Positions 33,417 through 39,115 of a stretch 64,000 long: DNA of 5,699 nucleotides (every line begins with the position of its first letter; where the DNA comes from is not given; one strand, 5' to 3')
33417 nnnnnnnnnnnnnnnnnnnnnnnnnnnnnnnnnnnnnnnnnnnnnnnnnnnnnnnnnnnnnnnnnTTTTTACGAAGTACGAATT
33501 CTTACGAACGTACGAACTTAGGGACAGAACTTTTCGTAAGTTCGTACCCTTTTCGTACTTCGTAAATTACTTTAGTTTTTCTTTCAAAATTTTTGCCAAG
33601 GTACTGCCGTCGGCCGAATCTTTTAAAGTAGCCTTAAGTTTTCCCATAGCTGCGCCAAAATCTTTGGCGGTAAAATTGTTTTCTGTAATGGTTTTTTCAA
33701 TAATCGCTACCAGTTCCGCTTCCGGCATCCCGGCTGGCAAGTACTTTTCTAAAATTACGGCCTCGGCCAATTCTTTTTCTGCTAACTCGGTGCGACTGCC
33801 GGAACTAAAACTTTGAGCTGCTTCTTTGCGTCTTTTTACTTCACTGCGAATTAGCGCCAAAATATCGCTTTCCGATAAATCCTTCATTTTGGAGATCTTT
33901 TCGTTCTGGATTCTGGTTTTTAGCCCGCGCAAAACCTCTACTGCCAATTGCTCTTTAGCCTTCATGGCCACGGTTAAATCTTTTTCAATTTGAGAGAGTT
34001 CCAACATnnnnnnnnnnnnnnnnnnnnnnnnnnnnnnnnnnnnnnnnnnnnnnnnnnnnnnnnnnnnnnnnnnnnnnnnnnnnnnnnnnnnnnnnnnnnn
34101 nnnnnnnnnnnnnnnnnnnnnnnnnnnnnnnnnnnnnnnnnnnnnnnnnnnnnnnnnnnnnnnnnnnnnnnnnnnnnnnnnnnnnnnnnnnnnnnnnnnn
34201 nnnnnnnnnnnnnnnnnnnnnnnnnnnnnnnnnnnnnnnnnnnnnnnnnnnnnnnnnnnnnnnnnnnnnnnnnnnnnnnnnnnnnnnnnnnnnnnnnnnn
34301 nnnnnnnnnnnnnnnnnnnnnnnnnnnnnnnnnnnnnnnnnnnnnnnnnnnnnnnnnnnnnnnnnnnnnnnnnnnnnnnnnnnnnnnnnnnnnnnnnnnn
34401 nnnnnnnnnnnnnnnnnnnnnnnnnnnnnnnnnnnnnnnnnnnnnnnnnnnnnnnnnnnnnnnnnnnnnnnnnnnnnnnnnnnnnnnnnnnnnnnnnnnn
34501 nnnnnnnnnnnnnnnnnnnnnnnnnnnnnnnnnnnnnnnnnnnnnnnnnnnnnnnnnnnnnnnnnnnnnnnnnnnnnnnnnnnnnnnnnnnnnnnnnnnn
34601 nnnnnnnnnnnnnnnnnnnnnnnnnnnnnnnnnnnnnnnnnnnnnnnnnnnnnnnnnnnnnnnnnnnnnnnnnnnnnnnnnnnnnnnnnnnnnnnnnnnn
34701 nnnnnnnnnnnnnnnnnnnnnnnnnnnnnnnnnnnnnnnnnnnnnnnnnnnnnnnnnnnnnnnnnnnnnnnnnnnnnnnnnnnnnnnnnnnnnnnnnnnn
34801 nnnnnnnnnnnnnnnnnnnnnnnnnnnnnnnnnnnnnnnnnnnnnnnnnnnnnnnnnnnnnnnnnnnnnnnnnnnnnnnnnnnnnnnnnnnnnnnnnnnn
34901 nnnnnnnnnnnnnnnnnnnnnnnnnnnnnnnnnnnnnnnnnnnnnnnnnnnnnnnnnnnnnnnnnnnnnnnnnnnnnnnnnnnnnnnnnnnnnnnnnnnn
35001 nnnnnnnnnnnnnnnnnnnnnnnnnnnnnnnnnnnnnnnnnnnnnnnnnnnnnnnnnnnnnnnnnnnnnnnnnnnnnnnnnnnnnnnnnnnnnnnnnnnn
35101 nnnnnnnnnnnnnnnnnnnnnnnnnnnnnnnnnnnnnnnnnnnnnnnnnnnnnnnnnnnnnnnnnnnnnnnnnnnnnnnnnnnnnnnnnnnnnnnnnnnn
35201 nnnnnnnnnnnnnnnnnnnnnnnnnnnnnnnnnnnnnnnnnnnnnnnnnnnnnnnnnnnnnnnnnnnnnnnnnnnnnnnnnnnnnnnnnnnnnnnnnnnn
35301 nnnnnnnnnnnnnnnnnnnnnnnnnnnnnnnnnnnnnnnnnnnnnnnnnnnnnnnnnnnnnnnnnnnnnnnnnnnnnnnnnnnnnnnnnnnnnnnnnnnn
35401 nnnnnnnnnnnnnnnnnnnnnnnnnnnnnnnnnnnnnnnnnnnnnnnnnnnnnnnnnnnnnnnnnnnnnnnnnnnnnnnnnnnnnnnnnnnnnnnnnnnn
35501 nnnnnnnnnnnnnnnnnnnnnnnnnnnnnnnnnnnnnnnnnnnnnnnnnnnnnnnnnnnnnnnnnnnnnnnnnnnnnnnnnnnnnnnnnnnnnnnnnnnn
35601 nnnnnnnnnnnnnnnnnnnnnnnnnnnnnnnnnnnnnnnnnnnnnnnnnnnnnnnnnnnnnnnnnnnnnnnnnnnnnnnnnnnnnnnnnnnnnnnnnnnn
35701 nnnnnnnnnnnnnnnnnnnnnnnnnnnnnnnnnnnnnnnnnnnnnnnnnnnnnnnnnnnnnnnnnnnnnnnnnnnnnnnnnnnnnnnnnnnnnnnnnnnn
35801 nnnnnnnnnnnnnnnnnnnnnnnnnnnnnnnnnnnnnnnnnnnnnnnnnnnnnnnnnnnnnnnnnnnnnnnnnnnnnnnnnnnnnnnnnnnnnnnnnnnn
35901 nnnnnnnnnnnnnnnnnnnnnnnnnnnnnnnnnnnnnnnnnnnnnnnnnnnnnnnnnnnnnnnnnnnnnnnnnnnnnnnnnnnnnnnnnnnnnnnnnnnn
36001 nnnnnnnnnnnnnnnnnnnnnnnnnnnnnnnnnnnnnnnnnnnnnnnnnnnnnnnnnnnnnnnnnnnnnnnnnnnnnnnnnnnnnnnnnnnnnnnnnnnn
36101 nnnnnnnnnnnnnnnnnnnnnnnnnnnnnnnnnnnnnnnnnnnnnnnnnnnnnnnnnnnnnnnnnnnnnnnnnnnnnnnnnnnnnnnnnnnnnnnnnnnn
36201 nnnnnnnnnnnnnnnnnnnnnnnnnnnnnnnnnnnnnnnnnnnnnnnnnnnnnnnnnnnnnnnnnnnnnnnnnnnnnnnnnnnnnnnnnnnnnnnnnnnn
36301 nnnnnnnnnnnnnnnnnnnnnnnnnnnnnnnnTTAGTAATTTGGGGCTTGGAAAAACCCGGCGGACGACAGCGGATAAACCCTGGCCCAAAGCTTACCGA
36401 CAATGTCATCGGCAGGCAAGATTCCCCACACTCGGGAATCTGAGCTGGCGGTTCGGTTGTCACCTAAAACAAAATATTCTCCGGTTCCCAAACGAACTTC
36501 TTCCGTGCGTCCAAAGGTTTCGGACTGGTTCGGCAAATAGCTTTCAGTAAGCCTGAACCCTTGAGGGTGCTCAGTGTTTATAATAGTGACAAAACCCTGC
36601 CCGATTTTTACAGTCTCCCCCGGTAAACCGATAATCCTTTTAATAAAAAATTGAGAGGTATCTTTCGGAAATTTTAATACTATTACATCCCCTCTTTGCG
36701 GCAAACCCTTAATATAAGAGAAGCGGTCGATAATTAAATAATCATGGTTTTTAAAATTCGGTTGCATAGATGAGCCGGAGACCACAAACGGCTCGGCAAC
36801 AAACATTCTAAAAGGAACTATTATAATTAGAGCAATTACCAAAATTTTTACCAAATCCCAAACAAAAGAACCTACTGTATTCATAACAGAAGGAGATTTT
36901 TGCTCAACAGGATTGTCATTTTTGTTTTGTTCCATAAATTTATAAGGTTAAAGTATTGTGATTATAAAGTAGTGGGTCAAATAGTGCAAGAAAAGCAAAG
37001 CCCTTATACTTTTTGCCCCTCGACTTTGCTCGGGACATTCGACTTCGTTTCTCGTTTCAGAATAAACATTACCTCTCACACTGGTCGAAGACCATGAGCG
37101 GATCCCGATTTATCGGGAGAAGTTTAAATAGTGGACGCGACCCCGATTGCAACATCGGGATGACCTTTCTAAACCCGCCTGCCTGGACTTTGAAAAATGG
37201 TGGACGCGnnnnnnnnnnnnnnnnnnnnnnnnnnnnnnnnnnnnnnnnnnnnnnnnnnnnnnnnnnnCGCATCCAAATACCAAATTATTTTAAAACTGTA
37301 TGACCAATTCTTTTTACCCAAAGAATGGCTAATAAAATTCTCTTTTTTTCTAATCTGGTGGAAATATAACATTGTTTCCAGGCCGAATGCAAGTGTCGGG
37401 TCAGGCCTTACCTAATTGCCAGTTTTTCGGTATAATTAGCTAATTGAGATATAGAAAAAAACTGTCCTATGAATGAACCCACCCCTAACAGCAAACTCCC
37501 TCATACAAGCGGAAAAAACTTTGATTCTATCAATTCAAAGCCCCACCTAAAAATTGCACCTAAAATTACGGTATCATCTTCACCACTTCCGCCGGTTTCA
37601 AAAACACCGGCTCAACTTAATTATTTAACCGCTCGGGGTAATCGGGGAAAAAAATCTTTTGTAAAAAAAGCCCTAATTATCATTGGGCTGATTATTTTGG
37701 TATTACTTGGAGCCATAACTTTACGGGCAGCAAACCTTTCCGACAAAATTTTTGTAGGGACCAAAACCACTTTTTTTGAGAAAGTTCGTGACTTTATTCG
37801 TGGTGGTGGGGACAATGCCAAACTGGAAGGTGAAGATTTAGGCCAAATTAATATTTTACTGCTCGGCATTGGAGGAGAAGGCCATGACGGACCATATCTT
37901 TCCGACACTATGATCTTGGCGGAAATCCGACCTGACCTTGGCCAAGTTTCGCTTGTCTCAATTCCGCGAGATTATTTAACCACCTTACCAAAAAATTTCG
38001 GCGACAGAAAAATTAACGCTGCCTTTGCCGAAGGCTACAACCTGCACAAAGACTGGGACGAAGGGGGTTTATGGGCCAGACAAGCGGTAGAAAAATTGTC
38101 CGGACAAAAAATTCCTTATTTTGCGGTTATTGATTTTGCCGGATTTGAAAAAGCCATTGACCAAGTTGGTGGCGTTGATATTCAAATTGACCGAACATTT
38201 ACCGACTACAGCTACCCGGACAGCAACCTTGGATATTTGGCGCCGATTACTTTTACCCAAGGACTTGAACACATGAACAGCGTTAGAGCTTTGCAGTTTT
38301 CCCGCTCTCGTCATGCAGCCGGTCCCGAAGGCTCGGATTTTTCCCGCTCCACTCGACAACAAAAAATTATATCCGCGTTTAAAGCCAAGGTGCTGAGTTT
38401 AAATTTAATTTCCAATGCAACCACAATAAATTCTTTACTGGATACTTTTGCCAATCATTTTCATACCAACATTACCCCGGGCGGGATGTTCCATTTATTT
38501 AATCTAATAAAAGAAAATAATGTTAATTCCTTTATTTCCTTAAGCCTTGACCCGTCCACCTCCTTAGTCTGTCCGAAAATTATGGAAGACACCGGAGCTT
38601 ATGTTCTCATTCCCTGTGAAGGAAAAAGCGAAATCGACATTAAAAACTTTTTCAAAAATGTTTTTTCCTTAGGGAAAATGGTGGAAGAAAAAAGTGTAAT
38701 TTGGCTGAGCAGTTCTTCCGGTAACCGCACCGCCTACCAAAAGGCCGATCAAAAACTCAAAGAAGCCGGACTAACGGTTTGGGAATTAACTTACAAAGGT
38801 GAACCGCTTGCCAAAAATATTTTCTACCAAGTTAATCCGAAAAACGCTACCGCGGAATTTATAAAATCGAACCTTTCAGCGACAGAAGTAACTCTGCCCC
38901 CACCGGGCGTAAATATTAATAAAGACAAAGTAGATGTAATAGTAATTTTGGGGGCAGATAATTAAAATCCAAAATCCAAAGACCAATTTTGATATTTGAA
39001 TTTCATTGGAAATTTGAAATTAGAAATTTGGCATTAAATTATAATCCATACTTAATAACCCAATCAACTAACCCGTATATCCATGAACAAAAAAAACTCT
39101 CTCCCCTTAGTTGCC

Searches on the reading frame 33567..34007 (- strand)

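Call 17: search_protein_families(library=pfam, proteins=[window:33567-34007:-], max_evalue=0.01)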
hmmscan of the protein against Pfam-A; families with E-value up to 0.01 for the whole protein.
window:33567-34007:- (146 aa): 1 family
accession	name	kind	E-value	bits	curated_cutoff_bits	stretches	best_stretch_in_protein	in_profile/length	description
PF09424.15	YqeY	-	9.9e-36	123.4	27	1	5-145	2-143/143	Yqey-like protein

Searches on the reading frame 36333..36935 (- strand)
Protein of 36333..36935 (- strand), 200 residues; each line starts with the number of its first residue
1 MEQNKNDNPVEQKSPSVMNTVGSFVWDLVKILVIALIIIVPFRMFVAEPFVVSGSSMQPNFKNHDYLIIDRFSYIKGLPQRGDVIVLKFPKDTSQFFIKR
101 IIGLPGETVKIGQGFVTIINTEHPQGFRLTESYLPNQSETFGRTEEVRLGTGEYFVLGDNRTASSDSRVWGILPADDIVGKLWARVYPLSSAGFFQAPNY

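Call 17: search_protein_families(library=pfam, proteins=[window:36333-36935:-], max_evalue=0.01)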
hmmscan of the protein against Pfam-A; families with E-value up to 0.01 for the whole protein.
window:36333-36935:- (200 aa): 2 families
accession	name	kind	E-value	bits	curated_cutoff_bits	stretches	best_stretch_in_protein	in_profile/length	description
PF10502.14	Peptidase_S26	-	1.1e-42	146.3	22.9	1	26-186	2-167/168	Signal peptidase, peptidase S26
PF00717.28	Peptidase_S24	-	0.00027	21.1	23.3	1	51-107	39-87/116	Peptidase S24-like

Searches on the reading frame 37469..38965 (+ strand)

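Call 55: search_protein_families(library=pfam, proteins=[window:37469-38965:+], max_evalue=0.001)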
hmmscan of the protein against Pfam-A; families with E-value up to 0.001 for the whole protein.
window:37469-38965:+ (498 aa): 1 family
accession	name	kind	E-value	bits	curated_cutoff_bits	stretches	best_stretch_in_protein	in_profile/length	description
PF03816.19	LytR_cpsA_psr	-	9e-32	110.7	24.6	1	145-308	2-148/150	LytR_cpsA_psr family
